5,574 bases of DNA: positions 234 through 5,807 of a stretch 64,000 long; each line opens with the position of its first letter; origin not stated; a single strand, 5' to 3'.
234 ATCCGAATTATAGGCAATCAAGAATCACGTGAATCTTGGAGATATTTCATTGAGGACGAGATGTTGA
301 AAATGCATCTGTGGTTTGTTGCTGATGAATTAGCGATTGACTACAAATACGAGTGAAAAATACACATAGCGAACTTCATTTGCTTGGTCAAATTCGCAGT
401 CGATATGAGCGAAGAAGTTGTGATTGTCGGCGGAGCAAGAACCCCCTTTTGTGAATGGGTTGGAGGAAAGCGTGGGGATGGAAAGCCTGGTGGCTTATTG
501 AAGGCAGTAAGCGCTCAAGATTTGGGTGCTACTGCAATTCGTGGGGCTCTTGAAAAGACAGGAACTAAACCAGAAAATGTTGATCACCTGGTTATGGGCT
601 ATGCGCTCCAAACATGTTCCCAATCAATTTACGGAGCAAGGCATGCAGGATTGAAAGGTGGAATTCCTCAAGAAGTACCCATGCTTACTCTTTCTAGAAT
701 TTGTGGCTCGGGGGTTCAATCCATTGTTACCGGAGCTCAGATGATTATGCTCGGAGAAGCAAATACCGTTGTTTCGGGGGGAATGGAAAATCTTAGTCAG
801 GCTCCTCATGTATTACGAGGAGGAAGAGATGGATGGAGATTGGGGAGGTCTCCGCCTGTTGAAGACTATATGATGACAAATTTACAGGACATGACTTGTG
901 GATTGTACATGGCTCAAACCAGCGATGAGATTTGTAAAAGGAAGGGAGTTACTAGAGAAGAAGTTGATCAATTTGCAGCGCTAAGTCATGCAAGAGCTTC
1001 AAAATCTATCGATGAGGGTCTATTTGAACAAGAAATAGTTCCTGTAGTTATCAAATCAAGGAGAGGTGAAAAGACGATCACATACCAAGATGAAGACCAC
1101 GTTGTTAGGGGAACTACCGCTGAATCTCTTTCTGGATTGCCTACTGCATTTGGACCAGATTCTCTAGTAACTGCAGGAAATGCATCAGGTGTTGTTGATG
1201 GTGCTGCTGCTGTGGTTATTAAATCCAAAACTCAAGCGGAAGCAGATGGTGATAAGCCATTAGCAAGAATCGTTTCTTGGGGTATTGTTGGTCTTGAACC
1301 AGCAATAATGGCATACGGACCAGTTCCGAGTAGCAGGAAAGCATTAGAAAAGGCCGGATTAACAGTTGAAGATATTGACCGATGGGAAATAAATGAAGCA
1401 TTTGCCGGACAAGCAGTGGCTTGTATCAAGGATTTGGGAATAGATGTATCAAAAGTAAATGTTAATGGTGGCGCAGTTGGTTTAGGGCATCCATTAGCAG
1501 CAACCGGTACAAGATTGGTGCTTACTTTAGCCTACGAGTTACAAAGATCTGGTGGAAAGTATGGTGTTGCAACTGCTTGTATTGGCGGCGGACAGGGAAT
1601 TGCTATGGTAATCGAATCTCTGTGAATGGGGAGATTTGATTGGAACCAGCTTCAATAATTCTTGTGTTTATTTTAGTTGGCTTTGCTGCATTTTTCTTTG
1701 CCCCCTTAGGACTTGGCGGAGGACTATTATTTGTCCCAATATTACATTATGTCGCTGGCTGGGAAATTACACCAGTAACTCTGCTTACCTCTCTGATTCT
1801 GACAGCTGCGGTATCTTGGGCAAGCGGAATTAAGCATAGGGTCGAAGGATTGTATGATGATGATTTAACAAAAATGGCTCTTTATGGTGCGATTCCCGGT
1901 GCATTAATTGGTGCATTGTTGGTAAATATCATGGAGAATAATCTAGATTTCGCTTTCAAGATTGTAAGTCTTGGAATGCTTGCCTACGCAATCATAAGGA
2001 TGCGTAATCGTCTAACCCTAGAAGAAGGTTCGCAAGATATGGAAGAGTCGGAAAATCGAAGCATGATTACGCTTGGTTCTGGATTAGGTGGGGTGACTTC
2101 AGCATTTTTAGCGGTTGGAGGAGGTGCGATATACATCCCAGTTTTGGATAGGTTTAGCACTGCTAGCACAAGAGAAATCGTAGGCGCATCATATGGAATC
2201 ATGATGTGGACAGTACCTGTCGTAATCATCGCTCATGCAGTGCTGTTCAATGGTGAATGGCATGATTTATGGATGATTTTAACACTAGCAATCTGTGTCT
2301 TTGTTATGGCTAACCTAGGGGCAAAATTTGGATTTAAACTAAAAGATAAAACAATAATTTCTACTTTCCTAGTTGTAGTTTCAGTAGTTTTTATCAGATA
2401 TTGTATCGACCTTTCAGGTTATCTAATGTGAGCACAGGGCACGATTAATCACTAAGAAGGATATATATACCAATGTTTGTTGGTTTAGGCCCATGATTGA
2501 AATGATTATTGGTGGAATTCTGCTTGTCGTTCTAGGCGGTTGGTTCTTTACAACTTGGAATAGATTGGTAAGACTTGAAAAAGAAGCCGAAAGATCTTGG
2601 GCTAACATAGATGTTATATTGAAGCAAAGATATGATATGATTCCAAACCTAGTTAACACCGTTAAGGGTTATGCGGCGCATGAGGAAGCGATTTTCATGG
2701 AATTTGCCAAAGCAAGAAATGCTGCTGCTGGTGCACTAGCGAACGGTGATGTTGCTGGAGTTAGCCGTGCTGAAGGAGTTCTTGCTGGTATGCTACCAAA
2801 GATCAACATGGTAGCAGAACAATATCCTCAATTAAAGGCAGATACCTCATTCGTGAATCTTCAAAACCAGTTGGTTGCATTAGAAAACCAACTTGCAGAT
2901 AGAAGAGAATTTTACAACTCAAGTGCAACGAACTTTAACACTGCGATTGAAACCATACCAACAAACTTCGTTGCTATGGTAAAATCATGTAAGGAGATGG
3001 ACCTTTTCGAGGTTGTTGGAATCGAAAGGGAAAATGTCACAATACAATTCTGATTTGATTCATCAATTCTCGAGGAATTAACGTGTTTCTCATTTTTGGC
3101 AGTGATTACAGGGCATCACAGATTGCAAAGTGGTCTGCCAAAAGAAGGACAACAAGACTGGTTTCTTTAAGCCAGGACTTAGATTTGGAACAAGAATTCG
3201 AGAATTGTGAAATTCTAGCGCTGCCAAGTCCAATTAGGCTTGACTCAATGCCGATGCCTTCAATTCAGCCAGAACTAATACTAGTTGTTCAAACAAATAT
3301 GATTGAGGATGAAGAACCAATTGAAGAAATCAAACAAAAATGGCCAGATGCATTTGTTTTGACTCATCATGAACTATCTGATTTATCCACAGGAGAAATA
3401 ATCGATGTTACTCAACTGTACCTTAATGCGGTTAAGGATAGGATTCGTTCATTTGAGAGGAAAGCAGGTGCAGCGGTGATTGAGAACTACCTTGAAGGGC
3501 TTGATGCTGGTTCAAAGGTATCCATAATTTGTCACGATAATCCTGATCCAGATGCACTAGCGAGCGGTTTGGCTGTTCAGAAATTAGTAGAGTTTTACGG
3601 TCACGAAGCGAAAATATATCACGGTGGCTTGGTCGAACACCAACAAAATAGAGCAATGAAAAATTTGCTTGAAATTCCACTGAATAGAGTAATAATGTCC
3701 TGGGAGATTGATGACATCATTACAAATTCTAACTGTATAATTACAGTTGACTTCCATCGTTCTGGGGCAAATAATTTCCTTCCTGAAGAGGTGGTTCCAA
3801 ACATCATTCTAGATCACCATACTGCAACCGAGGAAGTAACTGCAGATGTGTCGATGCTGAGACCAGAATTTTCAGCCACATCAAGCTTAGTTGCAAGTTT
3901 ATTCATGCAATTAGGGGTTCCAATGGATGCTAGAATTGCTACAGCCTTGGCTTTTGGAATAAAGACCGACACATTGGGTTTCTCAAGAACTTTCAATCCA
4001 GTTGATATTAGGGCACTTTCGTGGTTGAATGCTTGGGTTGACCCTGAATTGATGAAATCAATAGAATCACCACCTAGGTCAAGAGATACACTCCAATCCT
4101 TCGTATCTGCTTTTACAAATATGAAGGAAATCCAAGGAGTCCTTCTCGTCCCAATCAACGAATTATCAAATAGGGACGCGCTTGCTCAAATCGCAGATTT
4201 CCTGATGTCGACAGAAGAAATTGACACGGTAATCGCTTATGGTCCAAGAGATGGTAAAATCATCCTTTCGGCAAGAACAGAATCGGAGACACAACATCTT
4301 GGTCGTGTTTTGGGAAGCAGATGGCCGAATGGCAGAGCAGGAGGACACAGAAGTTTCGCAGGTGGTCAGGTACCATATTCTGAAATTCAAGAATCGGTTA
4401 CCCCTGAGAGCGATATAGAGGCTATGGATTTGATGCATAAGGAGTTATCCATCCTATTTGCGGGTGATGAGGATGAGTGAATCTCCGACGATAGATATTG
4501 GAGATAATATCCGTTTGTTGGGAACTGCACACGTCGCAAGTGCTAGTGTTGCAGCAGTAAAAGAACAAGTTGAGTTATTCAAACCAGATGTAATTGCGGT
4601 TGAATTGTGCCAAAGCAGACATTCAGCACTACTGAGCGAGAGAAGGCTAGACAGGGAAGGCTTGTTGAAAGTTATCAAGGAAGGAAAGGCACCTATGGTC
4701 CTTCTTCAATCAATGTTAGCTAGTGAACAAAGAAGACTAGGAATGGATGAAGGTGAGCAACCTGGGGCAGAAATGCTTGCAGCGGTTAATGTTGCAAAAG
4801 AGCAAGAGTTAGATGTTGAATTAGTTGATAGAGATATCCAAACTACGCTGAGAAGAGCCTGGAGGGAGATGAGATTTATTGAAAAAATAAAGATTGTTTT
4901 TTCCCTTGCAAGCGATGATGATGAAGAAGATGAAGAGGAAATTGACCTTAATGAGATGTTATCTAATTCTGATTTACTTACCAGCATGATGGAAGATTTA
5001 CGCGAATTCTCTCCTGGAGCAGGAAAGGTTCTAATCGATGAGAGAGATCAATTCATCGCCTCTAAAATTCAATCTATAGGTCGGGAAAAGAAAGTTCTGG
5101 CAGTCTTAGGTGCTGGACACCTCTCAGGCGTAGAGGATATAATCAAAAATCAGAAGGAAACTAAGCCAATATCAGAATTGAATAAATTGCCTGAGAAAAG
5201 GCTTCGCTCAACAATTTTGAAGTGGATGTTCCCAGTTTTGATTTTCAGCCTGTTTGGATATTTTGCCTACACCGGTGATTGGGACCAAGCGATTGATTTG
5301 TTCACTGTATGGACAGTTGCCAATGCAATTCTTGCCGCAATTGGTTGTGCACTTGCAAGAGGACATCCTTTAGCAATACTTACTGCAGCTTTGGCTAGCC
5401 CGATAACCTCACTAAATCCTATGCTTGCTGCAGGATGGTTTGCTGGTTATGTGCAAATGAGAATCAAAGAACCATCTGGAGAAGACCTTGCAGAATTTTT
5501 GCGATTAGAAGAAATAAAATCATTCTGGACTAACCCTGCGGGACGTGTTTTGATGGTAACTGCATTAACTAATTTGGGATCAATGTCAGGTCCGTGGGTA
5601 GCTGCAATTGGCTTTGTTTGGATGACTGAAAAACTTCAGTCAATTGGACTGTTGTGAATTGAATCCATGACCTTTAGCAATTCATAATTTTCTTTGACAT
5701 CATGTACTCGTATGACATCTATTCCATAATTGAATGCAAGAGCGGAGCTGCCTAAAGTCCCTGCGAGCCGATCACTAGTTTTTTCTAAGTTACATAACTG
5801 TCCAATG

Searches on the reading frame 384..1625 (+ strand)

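Call 23: search_protein_families(library=pfam, proteins=[window:384-1625:+])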
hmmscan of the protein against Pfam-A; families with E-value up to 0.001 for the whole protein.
window:384-1625:+ (413 aa): 4 families
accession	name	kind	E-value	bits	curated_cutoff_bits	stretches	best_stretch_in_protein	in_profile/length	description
PF00108.29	Thiolase_N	-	3.9e-69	233.4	26.4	1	12-282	1-259/260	Thiolase, N-terminal domain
PF02803.24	Thiolase_C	-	4.6e-51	172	27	1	291-411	2-122/123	Thiolase, C-terminal domain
PF22691.2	Thiolase_C_1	-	2.7e-05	24.4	28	0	315-353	22-60/144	Thiolase C-terminal domain-like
PF07451.17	SpoVAD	-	0.00091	18.5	22.1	0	46-132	53-131/329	Stage V sporulation protein AD (SpoVAD)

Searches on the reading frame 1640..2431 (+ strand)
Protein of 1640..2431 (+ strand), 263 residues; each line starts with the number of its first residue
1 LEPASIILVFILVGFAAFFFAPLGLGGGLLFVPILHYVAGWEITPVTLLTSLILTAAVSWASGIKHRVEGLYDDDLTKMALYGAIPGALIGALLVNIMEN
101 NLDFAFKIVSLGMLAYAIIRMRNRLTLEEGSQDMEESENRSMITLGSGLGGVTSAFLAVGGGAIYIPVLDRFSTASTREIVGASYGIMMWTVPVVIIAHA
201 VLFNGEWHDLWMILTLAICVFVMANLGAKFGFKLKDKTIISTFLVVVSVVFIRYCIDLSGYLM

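Call 23: search_protein_families(library=pfam, proteins=[window:1640-2431:+])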
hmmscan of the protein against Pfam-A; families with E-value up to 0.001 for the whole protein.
window:1640-2431:+ (263 aa): 1 family
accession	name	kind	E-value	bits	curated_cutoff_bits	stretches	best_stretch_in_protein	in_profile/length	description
PF01925.25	TauE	-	8.9e-28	98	32.6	1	10-253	2-236/237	Sulfite exporter TauE/SafE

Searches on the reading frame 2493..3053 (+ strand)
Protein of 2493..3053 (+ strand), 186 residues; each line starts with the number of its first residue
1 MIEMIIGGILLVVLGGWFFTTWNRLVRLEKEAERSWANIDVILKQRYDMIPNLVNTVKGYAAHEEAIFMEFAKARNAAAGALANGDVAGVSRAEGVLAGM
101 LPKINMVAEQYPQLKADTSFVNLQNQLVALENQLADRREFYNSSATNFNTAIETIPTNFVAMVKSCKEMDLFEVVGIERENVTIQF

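Call 23: search_protein_families(library=pfam, proteins=[window:2493-3053:+])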
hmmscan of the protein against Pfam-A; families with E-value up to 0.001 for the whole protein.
window:2493-3053:+ (186 aa): 1 family
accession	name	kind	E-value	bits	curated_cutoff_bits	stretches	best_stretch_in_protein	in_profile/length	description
PF04011.17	LemA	-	6e-47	159.6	26.2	1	35-186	1-149/149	LemA family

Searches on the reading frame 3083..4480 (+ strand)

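Call 23: search_protein_families(library=pfam, proteins=[window:3083-4480:+])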
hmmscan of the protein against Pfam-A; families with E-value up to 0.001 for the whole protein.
window:3083-4480:+ (465 aa): 2 families
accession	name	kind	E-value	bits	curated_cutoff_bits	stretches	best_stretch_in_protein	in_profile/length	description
PF01368.27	DHH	-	1.8e-15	57.7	28.1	1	145-293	1-125/125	DHH family, N-terminal domain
PF02272.25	DHHA1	-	7.4e-07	30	25.9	1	360-437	11-91/102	DHHA1 domain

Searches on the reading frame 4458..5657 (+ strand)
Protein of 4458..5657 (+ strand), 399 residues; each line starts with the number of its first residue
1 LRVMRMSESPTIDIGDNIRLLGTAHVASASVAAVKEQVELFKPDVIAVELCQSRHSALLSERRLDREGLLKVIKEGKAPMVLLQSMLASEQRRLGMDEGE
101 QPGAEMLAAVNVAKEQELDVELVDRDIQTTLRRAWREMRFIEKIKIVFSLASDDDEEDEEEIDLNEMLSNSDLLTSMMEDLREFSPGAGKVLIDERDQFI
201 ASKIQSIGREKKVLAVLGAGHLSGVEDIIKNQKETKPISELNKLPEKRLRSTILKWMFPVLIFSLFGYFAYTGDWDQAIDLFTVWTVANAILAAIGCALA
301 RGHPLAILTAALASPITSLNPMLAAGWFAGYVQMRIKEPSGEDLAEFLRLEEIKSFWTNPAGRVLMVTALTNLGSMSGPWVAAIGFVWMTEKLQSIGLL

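Call 23: search_protein_families(library=pfam, proteins=[window:4458-5657:+])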
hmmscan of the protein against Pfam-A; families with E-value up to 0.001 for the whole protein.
window:4458-5657:+ (399 aa): 1 family
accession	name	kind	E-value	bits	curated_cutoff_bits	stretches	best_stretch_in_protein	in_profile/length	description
PF01963.22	TraB_PrgY_gumN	-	7.3e-32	111.7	26.8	1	16-233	10-255/263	TraB/PrgY/gumN family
